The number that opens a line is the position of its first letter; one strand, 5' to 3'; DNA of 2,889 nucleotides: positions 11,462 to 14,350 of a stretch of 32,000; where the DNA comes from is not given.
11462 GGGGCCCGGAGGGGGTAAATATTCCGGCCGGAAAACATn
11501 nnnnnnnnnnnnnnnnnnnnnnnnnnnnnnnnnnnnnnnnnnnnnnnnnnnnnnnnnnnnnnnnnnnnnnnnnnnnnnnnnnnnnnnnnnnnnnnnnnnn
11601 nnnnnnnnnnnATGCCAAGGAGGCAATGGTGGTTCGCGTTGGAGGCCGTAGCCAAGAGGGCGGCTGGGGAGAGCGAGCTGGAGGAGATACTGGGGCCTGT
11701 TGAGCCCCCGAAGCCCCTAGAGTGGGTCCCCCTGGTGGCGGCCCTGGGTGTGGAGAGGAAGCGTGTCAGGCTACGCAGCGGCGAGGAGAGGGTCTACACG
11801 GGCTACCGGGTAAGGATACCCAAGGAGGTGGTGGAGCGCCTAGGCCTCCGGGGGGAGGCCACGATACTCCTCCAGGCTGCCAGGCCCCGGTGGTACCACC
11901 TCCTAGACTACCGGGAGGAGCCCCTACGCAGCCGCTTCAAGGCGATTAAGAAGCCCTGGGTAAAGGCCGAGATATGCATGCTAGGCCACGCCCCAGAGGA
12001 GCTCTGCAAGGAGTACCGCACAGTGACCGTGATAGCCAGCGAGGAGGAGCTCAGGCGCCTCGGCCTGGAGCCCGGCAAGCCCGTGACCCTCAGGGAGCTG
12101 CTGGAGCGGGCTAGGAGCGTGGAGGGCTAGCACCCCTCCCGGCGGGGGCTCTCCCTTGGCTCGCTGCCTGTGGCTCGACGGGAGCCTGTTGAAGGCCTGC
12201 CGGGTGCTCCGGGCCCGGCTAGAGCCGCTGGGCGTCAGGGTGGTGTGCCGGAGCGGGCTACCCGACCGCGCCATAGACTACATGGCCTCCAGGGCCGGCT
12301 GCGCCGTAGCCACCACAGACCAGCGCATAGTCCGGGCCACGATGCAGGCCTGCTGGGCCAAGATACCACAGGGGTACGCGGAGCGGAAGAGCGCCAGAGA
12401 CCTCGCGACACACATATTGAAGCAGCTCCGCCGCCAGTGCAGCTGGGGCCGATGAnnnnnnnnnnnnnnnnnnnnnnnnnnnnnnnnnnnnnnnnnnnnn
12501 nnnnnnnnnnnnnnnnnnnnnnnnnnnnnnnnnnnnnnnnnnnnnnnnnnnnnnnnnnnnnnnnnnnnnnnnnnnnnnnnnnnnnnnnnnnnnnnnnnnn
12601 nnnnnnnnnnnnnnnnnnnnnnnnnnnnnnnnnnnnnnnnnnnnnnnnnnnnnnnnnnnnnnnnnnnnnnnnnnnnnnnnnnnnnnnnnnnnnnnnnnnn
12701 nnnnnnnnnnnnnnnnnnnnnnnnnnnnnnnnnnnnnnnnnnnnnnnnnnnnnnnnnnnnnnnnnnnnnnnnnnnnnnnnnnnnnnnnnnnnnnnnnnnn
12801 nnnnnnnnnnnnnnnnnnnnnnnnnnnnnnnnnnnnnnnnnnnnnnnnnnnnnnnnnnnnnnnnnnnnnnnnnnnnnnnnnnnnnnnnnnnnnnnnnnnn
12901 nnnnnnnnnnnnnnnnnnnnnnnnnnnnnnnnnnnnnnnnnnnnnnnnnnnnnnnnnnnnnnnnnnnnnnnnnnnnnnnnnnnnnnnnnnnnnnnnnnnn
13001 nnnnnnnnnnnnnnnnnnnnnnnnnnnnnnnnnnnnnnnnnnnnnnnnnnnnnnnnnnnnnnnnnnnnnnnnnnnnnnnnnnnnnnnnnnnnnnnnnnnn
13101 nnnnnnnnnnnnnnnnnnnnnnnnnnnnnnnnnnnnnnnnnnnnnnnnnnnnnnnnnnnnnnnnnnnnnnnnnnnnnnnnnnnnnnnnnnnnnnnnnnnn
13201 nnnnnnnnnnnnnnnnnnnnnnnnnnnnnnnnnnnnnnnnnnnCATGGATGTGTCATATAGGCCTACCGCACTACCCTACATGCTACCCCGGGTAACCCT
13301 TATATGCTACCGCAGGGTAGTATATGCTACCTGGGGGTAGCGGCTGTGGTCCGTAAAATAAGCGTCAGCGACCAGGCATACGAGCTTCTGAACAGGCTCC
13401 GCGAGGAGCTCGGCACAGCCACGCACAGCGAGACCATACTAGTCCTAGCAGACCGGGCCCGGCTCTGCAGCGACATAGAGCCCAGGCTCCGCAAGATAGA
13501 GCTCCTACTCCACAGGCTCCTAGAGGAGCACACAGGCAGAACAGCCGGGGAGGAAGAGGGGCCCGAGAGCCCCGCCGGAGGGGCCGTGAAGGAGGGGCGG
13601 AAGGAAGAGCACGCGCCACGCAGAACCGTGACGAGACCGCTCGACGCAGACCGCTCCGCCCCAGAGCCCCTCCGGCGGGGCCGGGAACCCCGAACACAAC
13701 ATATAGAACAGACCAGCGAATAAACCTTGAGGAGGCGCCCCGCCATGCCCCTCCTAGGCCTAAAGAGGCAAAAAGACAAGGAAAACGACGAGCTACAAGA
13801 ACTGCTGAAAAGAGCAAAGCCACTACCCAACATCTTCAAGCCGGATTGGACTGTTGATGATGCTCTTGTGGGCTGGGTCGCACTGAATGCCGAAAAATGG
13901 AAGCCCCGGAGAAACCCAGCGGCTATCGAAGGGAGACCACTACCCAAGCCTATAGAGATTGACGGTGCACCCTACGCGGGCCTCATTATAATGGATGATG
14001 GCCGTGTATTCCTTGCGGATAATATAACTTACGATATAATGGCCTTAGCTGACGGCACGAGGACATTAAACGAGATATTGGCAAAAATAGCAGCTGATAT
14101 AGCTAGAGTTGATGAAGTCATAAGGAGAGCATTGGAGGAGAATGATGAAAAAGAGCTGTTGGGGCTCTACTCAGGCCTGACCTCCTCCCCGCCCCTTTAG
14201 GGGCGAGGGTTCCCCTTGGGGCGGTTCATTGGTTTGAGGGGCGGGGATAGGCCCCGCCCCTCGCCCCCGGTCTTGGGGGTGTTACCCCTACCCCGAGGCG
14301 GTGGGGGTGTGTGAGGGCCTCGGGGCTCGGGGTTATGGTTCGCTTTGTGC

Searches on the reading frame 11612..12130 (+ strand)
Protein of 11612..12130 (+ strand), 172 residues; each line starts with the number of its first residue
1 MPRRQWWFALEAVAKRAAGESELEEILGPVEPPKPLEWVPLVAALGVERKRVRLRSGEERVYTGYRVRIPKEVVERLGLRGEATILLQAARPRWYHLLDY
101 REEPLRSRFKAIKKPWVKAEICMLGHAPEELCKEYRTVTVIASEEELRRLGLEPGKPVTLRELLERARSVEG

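Call 15: search_protein_families(library=pfam, proteins=[window:11612-12130:+], max_evalue=0.01)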
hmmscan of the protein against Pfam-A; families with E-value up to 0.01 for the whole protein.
window:11612-12130:+ (172 aa): 1 family
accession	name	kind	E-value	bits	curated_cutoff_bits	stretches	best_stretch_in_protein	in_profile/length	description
PF04014.23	MazE_antitoxin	-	6.2e-05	23.3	24.7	1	65-80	8-23/48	Antidote-toxin recognition MazE, bacterial antitoxin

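Call 83: search_protein_families(library=phrogs, proteins=[window:11612-12130:+], max_evalue=0.001)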
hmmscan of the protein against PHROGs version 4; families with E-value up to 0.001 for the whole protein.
window:11612-12130:+ (172 aa): 0 families

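Call 84: search_protein_families(library=ncbifam, proteins=[window:11612-12130:+], max_evalue=0.001)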
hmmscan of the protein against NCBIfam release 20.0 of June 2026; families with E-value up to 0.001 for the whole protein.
window:11612-12130:+ (172 aa): 0 families

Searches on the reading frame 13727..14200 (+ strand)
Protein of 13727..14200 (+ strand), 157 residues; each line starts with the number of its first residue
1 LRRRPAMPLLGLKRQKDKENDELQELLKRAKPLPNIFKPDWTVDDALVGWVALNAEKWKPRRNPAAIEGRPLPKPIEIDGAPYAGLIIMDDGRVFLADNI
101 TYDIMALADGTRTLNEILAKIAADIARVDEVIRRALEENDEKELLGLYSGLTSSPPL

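Call 16: search_protein_families(library=pfam, proteins=[window:13727-14200:+], max_evalue=0.01)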
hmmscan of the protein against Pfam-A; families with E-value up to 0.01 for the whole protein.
window:13727-14200:+ (157 aa): 1 family
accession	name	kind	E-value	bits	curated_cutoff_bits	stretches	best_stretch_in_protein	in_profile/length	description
PF16221.11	HTH_47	-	0.0011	19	27.1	1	100-138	35-73/78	winged helix-turn-helix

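Call 83: search_protein_families(library=phrogs, proteins=[window:13727-14200:+], max_evalue=0.001)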
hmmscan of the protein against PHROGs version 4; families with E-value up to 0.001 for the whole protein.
window:13727-14200:+ (157 aa): 0 families
